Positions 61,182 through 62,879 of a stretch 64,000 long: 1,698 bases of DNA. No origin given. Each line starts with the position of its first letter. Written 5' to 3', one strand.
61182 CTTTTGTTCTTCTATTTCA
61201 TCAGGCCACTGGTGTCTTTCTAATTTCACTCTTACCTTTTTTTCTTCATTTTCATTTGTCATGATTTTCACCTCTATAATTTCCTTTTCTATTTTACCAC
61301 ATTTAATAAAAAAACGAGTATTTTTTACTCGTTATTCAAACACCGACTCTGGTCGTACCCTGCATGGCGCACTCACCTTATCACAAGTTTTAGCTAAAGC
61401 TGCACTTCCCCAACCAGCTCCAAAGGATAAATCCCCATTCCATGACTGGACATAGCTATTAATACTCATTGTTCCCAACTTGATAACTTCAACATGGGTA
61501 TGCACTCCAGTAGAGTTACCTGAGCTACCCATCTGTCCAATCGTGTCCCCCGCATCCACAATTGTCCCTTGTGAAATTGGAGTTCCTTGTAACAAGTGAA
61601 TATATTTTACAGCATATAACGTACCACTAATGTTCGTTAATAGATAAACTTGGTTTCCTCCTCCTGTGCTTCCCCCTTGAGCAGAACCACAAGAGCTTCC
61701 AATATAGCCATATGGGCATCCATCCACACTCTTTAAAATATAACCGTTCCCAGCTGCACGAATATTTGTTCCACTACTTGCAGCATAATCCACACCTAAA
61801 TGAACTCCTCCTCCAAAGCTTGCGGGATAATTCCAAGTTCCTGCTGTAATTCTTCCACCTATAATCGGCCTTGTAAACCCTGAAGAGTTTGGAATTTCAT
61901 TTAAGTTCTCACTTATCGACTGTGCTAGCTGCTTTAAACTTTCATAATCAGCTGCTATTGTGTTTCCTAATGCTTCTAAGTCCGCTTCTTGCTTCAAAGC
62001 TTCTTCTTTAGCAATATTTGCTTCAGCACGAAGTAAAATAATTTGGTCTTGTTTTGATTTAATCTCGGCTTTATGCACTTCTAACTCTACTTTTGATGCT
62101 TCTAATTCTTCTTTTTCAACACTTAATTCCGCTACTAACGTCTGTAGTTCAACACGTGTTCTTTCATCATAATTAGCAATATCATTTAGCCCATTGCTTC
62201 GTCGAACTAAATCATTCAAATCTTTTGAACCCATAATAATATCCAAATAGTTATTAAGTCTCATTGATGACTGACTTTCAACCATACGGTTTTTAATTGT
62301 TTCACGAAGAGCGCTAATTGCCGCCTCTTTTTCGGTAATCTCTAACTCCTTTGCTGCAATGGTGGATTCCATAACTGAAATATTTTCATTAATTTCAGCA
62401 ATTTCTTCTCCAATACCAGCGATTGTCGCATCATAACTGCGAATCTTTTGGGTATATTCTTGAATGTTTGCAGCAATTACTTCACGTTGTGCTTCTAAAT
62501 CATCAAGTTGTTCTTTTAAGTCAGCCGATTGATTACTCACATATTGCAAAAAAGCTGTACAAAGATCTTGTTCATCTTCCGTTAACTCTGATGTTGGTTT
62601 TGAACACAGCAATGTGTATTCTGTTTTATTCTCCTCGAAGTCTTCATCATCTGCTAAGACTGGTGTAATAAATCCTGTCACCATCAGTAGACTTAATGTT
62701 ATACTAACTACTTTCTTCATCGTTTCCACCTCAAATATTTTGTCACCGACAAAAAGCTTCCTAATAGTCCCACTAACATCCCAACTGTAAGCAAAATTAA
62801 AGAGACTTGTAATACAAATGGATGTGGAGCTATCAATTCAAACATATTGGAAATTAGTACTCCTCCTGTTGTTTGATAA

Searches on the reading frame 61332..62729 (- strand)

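Call 44: search_protein_families(library=pfam, proteins=[window:61332-62729:-], max_evalue=0.00001)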
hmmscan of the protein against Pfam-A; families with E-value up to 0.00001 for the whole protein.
window:61332-62729:- (465 aa): 2 families
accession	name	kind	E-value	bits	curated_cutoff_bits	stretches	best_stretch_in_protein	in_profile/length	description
PF01551.29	Peptidase_M23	-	1.1e-12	48.5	28.7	1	309-419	2-91/96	Peptidase family M23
PF24568.1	CC_PcsB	-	1e-08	35.3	27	1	131-190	1-60/75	Peptidoglycan hydrolase PcsB, coiled-coil domain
